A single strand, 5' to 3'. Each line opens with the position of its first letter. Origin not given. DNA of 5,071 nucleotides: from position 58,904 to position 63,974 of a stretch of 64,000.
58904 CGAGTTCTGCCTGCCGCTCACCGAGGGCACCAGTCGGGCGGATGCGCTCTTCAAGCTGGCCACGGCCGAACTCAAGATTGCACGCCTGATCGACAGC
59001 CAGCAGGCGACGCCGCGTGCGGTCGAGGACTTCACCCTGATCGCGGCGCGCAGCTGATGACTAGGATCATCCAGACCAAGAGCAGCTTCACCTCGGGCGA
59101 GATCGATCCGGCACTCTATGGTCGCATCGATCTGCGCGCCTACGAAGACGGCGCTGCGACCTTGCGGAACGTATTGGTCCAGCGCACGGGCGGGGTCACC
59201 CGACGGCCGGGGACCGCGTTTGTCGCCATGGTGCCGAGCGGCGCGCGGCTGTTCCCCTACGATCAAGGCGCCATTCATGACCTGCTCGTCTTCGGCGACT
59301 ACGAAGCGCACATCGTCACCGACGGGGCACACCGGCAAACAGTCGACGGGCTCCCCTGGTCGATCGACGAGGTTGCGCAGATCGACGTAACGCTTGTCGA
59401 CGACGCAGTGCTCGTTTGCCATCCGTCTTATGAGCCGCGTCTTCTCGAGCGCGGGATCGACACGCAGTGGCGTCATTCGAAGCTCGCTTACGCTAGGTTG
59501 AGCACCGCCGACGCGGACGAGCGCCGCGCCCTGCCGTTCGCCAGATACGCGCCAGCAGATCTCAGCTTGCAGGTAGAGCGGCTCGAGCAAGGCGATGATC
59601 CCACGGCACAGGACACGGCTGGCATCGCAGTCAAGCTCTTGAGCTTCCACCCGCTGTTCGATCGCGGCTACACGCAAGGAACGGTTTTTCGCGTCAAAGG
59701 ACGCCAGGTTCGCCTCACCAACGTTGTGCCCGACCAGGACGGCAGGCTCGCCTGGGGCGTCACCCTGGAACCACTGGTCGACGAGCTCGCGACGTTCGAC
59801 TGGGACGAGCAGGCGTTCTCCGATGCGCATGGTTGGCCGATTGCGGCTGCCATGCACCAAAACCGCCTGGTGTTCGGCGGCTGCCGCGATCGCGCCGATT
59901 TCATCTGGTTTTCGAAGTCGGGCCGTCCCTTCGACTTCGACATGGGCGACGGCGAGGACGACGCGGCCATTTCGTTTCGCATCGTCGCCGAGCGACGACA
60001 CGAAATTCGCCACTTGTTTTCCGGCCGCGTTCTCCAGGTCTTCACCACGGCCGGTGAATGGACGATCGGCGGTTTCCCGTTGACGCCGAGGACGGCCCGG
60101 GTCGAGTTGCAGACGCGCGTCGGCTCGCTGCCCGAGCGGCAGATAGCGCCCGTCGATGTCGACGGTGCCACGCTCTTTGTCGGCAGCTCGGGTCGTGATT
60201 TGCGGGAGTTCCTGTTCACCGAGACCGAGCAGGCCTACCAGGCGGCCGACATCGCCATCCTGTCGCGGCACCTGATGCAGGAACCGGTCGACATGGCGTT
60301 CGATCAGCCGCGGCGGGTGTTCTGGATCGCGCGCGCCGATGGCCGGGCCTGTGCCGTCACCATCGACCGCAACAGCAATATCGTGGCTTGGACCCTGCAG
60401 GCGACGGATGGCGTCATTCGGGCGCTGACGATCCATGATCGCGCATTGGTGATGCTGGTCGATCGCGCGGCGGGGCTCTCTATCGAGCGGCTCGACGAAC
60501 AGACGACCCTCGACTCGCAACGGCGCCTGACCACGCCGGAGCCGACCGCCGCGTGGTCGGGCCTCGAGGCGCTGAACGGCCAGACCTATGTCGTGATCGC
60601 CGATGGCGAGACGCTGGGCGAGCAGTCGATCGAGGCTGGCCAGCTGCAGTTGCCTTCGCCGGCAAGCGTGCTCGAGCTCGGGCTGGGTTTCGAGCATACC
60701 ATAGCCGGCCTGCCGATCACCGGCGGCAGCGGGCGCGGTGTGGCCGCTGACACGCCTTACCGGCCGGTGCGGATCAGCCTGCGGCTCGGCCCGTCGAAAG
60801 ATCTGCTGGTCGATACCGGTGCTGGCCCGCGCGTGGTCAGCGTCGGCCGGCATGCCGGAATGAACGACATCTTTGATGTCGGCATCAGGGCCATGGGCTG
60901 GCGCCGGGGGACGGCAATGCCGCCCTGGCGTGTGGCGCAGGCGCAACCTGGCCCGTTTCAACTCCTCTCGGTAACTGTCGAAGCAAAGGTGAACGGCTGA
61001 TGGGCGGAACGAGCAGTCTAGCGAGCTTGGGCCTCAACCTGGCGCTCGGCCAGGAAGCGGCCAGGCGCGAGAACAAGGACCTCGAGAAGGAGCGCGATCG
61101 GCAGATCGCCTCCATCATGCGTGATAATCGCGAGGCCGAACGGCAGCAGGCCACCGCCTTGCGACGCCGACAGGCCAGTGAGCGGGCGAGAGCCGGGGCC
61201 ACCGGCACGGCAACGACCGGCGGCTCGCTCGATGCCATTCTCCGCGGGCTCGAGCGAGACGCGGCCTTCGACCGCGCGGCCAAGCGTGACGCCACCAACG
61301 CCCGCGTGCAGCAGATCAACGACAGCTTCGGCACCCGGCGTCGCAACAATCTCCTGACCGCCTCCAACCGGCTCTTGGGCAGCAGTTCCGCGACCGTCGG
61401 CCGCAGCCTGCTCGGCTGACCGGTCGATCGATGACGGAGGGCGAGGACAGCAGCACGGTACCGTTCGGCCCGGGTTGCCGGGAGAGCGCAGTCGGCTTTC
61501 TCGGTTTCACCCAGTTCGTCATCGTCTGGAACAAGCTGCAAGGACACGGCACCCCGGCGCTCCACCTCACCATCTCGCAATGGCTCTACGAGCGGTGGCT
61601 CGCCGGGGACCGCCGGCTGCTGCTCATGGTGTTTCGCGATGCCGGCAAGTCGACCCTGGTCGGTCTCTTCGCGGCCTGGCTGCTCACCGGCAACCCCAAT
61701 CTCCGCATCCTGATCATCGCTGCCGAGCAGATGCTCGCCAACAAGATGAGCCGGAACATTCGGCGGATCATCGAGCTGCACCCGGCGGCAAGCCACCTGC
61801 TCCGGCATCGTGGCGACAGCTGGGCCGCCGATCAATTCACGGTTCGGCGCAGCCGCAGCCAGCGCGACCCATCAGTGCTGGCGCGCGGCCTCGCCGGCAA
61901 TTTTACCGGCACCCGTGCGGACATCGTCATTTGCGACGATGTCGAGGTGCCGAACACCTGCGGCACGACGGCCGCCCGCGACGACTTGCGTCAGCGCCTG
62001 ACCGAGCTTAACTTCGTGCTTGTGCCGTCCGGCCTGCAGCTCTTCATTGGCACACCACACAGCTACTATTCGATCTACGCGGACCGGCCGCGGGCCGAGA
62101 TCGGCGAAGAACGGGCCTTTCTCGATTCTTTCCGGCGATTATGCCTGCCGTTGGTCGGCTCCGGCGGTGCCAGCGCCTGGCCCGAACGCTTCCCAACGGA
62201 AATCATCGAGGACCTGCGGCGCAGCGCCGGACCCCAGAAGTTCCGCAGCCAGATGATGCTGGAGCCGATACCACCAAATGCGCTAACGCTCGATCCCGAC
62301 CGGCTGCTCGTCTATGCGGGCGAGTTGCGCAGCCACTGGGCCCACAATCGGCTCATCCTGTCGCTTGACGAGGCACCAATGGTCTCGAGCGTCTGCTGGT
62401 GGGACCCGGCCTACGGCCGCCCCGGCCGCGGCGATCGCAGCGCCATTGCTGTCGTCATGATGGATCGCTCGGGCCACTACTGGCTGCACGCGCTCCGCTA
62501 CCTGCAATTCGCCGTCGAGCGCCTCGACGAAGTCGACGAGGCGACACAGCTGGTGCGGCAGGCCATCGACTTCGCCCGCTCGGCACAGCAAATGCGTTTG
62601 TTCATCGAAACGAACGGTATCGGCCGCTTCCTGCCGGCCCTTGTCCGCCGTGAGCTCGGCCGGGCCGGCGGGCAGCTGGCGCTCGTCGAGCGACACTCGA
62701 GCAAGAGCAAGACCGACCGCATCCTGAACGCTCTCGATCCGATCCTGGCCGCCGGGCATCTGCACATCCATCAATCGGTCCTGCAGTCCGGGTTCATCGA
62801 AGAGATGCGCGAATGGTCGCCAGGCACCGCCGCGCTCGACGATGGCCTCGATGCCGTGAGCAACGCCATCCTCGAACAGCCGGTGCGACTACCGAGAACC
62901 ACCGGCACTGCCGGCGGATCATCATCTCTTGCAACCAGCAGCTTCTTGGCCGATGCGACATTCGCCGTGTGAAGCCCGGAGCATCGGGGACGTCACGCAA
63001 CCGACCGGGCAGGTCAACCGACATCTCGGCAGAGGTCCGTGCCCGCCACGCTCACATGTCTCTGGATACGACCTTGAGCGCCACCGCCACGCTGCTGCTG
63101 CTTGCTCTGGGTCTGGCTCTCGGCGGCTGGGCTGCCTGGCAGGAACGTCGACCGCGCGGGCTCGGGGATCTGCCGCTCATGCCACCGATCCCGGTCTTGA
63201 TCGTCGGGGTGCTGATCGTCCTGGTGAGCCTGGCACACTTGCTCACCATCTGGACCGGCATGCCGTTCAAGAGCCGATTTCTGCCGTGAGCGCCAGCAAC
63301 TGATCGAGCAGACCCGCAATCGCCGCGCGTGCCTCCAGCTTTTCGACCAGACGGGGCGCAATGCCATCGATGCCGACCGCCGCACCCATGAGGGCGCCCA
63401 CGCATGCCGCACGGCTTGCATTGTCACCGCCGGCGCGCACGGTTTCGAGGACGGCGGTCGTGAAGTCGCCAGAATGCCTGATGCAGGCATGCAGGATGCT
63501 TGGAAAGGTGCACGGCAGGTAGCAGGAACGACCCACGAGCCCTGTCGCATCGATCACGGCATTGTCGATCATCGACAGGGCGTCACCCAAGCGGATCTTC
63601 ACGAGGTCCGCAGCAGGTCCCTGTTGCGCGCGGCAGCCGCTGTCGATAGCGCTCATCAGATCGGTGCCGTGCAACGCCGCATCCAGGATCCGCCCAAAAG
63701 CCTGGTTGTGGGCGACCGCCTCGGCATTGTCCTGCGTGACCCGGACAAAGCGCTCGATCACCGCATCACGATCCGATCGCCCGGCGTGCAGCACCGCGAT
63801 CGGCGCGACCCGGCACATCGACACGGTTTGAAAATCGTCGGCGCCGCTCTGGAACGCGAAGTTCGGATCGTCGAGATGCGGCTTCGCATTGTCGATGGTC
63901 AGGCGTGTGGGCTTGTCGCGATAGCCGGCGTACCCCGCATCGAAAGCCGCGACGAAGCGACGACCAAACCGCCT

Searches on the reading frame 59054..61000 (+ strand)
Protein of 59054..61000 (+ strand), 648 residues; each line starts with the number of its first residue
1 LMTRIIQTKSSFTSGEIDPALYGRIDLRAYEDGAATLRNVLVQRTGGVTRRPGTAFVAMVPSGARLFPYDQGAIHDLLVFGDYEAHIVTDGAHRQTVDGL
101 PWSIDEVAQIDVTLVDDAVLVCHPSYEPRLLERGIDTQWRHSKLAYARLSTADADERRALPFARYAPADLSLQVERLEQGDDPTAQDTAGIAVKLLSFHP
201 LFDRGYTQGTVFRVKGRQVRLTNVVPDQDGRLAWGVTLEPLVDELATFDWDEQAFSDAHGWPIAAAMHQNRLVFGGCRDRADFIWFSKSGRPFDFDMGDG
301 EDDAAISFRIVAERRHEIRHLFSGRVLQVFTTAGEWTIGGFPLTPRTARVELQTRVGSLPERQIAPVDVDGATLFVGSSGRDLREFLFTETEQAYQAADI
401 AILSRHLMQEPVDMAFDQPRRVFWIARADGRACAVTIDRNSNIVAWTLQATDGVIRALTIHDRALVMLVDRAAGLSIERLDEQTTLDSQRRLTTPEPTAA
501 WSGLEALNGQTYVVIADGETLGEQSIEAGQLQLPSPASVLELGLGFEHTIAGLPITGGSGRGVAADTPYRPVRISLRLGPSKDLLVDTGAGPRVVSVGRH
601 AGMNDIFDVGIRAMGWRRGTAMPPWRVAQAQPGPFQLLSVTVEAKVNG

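Call 5: search_protein_families(library=pfam, max_evalue=0.01, proteins=[window:59054-61000:+])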
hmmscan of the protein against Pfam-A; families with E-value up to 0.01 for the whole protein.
window:59054-61000:+ (648 aa): 0 families

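Call 6: search_protein_families(library=phrogs, max_evalue=0.01, proteins=[window:59054-61000:+])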
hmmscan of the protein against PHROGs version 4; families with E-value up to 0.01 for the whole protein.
window:59054-61000:+ (648 aa): 4 families
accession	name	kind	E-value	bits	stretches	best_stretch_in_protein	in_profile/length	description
phrog_376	-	tail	1.8e-102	345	2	211-648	252-711/712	tail protein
phrog_15566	-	tail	2.3e-37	129.7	2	246-455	32-245/552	tail protein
phrog_20269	-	unknown function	3.4e-14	53.7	1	9-145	7-154/374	-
phrog_30010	-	unknown function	0.0025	17.7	0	383-458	191-269/517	-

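Call 51: search_solved_structures(query=window:59054-61000:+, max_evalue=1)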
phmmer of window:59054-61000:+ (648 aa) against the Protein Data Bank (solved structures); distinct sequences matched with E-value up to 1: 2.
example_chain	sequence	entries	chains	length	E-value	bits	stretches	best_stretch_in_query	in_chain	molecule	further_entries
8ck1_A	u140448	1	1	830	1.3e-40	143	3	245-459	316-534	Tail Nozzle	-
9efk_M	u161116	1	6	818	1.3e-19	73.5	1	9-476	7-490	orf18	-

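Call 57: search_protein_families(library=ncbifam, max_evalue=0.01, proteins=[window:59054-61000:+])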
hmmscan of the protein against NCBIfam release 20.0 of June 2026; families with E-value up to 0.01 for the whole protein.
window:59054-61000:+ (648 aa): 0 families

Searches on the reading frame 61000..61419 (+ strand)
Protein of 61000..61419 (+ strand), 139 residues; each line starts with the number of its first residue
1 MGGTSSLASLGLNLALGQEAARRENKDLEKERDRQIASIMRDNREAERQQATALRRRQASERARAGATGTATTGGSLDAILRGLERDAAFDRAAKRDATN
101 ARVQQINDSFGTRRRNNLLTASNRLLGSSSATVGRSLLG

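Call 5: search_protein_families(library=pfam, max_evalue=0.01, proteins=[window:61000-61419:+])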
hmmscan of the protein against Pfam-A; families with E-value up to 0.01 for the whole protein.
window:61000-61419:+ (139 aa): 1 family
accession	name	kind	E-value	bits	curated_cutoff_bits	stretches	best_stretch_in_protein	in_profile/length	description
PF24072.1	T7_gp14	-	4.3e-05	23.9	27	1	18-109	31-127/187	T7 virus internal virion protein gp14 family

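Call 6: search_protein_families(library=phrogs, max_evalue=0.01, proteins=[window:61000-61419:+])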
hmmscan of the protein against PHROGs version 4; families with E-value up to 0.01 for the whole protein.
window:61000-61419:+ (139 aa): 2 families
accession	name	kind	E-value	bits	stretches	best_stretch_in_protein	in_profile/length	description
phrog_805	-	head and packaging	0.00025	22.2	1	19-108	36-130/189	internal virion protein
phrog_418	-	head and packaging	0.0071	17.4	1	18-108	29-123/166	internal virion protein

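Call 57: search_protein_families(library=ncbifam, max_evalue=0.01, proteins=[window:61000-61419:+])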
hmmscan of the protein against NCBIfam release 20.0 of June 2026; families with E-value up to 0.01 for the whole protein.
window:61000-61419:+ (139 aa): 0 families

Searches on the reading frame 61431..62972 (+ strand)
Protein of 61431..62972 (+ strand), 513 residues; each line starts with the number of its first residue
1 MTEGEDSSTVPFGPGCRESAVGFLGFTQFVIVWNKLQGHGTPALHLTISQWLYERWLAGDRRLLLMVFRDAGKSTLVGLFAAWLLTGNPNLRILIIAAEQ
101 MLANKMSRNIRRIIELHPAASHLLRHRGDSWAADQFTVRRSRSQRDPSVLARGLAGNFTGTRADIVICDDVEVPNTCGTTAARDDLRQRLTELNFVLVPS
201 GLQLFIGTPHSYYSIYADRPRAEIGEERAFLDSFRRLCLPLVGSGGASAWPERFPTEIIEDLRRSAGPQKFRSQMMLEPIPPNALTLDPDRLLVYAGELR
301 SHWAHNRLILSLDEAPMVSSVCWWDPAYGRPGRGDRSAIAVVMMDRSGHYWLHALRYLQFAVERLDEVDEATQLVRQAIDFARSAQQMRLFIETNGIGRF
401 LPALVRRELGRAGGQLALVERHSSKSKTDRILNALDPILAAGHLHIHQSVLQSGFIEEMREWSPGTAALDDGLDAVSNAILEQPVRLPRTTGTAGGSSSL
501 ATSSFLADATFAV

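Call 7: search_protein_families(library=pfam, max_evalue=0.01, proteins=[window:61431-62972:+])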
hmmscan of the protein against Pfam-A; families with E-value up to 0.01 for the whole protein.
window:61431-62972:+ (513 aa): 3 families
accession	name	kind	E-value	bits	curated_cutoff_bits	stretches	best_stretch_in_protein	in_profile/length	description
PF22530.2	Terminase-T7_RNaseH-like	-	0.00022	21.9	27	1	362-444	35-108/108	Terminase Bacteriophage T7, Ribonuclease H-like domain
PF13481.12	AAA_25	-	0.0038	17.3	27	1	49-136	22-116/195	AAA domain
PF03237.21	Terminase_6N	-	0.0082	16.2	22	0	69-171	6-106/215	Terminase large subunit, T4likevirus-type, N-terminal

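Call 10: search_dna_similar(query=window:61431-62972:+, collection=phages, mode=protein, max_rows=25)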
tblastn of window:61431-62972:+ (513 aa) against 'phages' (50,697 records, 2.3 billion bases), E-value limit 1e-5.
Records with a match: 2779; places in all: 2783; records where one place covers at least 80% of the query: 160.
Best place of each record, by identity: <60% 2779.
By first word of the organism name: Klebsiella 697; Escherichia 346; Pseudomonas 344; Acinetobacter 169; Vibrio 169; Salmonella 113; Yersinia 95; Pectobacterium 83; Ralstonia 54; Aeromonas 47; and 85 more.
By host as written in the record: - 403; Klebsiella pneumoniae 375; Escherichia coli 123; Acinetobacter baumannii 59; Pseudomonas putida KT2440 and Paw85 53; Pseudomonas aeruginosa 49; Yersinia pestis 38; Pectobacterium atrosepticum DSM18077 33; and 707 more.
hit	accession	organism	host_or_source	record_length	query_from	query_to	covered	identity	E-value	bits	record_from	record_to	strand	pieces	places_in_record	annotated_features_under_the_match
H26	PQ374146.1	Acinetobacter phage TPWB-05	Acinetobacter sp.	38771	15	489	87%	31.9%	3e-24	213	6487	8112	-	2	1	terminase large subunit | hypothetical protein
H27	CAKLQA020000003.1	Acinetobacter phage MD-2021a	not known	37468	24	489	91%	29.0%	1e-51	195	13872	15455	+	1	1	Uncharacterised protein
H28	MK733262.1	Yersinia phage YeP4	Yersinia enterocolitica LN1996-YE105.5R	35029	24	489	91%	28.7%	2e-46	179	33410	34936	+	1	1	DNA packaging protein | hypothetical protein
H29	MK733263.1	Yersinia phage YeP5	Yersinia enterocolitica JL2002-6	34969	24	480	89%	28.6%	4e-44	173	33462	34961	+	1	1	hypothetical protein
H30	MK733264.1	Yersinia phage YeP6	Yersinia enterocolitica JL2004-21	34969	24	480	89%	28.6%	4e-44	173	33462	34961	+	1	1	hypothetical protein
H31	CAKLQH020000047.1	Acinetobacter phage MD-2021a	not known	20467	24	489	91%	27.8%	7e-45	175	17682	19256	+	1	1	Uncharacterised protein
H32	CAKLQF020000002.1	Acinetobacter phage MD-2021a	not known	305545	24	489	91%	27.8%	7e-45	175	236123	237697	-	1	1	Uncharacterised protein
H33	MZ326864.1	Alcaligenes phage Piluca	Alcaligenes faecalis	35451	24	489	91%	27.7%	4e-46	179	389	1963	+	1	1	terminase large subunit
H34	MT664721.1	Escherichia phage vB_EcoM_APEC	Escherichia coli APEC O78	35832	24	489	91%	26.5%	4e-36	149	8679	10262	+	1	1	DNA packaging protein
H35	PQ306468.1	Salmonella phage Phylax-28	Salmonella sp.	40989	11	455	87%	27.6%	2e-29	129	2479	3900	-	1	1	endonuclease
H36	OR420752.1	Roseobacter phage CRP-403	Paracoccaceae bacterium strain FZCC0037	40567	7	458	88%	26.3%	8e-21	102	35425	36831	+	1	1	DNA maturase B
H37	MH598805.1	Pelagibacter phage HTVC109P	Candidatus Pelagibacter sp. HTCC7211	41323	25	479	89%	26.0%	9e-23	108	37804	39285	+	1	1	DNA maturase B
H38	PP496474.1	Pseudomonas phage vB_PpuP-Kallioja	Pseudomonas putida KT2440 and Paw85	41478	17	455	86%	26.7%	2e-28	126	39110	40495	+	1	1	terminase large subunit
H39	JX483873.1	Rhizobium phage RHEph01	Rhizobium etli Brasil5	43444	26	480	89%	25.6%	3e-27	122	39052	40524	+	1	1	putative terminase protein large subunit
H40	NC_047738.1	Rhizobium phage RHEph01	Rhizobium etli Brasil5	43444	26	480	89%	25.6%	3e-27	122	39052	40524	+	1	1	terminase large subunit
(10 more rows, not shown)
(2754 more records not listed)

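Call 57: search_protein_families(library=ncbifam, max_evalue=0.01, proteins=[window:61431-62972:+])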
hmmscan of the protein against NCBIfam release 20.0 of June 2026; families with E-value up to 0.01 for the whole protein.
window:61431-62972:+ (513 aa): 2 families
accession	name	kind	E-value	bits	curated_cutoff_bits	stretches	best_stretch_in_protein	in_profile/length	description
NF033889.1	termin_lrg_T7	equivalog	1.5e-108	363.8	150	1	26-479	2-499/500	phage terminase large subunit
TIGR01630.1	psiM2_ORF9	equivalog_domain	6.6e-07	29.9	41.65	1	362-480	19-137/142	phage terminase large subunit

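Call 88: search_solved_structures(query=window:61431-62972:+, max_evalue=0.001)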
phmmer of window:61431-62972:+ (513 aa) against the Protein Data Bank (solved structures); distinct sequences matched with E-value up to 0.001: 2.
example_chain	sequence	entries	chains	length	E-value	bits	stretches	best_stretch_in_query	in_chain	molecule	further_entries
8dgc_E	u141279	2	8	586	5.4e-25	91.3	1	59-218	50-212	Terminase, large subunit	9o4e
4bij_A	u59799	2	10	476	1.8e-23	86.3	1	59-218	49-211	DNA MATURASE B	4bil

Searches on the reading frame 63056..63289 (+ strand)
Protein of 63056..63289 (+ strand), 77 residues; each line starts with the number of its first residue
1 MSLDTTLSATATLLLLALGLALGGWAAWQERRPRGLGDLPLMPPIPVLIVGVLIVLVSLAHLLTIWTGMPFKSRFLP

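Call 7: search_protein_families(library=pfam, max_evalue=0.01, proteins=[window:63056-63289:+])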
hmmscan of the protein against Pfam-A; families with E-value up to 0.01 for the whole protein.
window:63056-63289:+ (77 aa): 0 families

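Call 57: search_protein_families(library=ncbifam, max_evalue=0.01, proteins=[window:63056-63289:+])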
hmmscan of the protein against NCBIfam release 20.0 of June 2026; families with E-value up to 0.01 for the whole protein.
window:63056-63289:+ (77 aa): 0 families

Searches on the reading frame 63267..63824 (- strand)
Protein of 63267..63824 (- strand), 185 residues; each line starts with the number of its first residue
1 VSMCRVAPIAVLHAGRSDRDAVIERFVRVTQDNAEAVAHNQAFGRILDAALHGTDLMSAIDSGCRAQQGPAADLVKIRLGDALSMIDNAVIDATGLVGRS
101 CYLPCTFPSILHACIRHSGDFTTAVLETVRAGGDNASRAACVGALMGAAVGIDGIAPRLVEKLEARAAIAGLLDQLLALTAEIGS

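Call 7: search_protein_families(library=pfam, max_evalue=0.01, proteins=[window:63267-63824:-])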
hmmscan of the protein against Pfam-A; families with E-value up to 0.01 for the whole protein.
window:63267-63824:- (185 aa): 1 family
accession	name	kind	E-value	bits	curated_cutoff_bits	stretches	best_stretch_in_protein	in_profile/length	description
PF03747.19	ADP_ribosyl_GH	-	8.7e-25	88.4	26.2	1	3-157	126-286/287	ADP-ribosylglycohydrolase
